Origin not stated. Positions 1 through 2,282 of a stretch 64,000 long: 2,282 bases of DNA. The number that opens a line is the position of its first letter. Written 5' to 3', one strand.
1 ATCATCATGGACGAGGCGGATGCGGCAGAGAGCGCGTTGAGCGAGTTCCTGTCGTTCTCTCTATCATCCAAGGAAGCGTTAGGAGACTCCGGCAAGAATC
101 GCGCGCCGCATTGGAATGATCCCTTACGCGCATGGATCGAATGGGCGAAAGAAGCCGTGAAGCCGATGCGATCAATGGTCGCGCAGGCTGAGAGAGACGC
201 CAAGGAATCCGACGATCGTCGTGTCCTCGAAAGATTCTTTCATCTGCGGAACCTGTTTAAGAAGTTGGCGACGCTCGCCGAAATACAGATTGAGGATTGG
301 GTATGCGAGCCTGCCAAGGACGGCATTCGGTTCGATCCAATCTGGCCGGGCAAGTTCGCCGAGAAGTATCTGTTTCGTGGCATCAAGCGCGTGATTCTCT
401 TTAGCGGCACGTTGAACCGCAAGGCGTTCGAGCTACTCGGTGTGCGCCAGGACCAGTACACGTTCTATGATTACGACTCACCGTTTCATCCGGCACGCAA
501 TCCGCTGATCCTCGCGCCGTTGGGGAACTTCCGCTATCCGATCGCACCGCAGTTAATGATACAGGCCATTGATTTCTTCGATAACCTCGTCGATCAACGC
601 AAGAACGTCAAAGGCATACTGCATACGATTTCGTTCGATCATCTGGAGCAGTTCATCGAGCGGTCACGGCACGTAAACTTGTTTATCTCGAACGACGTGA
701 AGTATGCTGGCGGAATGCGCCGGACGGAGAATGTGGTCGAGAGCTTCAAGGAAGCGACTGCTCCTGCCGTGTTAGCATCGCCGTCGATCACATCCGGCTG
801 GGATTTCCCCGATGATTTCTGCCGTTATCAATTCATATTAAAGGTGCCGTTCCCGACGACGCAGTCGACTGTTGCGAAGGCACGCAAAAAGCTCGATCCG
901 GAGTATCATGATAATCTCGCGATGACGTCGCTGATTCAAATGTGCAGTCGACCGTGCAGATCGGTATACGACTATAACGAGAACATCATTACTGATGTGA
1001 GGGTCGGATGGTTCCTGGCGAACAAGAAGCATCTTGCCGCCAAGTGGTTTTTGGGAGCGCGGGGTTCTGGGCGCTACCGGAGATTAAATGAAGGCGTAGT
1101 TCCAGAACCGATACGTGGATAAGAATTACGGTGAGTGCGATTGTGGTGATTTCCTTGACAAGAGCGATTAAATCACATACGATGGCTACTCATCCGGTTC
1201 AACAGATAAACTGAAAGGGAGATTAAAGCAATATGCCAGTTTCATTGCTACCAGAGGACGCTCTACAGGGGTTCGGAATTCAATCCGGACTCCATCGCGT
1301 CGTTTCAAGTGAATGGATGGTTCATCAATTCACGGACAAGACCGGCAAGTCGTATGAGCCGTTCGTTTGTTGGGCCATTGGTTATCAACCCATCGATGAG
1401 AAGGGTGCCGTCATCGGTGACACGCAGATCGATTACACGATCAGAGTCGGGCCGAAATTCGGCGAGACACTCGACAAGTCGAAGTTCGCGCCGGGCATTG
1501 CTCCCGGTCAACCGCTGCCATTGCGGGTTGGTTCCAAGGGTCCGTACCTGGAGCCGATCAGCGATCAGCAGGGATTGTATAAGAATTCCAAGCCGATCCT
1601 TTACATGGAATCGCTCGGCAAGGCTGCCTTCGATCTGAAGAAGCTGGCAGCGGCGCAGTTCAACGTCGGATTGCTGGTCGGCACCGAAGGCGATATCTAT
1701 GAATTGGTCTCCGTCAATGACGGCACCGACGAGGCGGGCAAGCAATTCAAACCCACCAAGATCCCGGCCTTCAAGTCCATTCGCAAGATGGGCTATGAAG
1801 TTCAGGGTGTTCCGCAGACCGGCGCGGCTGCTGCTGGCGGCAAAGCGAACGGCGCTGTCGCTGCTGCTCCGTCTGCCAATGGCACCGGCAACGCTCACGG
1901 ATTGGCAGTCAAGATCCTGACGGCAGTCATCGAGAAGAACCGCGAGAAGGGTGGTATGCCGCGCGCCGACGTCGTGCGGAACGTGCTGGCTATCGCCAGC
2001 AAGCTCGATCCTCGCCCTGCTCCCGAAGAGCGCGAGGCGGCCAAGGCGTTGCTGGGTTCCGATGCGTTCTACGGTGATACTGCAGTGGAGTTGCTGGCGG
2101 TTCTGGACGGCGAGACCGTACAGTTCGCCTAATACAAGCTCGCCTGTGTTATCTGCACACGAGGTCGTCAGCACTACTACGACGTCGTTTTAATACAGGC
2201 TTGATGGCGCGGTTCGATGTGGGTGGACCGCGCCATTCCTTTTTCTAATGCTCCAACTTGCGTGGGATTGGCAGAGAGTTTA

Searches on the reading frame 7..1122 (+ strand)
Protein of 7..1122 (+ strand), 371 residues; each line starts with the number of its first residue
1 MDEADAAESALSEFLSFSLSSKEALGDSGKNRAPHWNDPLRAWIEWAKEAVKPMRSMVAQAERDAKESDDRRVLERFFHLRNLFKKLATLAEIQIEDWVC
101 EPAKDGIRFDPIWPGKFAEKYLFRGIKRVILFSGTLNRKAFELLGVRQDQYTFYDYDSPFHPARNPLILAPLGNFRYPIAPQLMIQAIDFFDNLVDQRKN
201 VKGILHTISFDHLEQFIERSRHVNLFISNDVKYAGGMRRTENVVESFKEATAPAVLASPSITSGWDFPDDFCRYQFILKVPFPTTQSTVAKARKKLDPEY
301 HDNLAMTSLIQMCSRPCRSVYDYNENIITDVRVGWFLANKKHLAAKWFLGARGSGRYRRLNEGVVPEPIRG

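Call 15: search_protein_families(library=pfam, proteins=[window:7-1122:+], max_evalue=0.001)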
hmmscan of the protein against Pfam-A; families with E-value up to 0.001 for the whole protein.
window:7-1122:+ (371 aa): 1 family
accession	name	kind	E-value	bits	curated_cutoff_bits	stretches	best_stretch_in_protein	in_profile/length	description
PF13307.12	Helicase_C_2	-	8.3e-12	45.9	25.3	1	204-335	13-156/170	Helicase C-terminal domain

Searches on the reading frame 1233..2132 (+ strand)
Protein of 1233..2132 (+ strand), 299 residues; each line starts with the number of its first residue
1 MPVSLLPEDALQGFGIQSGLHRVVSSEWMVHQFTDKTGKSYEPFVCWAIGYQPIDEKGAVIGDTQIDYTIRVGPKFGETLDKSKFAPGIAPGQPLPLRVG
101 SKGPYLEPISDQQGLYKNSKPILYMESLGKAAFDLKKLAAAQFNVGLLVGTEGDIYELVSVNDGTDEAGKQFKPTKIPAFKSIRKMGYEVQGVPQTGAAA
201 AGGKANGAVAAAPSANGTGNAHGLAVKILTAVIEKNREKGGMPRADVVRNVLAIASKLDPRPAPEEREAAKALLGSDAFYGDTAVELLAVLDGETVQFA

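Call 46: find_encoding_contigs(protein=window:1233-2132:+, flank=10000, max_places=2)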
Protein window:1233-2132:+ (299 aa): no gene with exactly this product is on record in the collection.
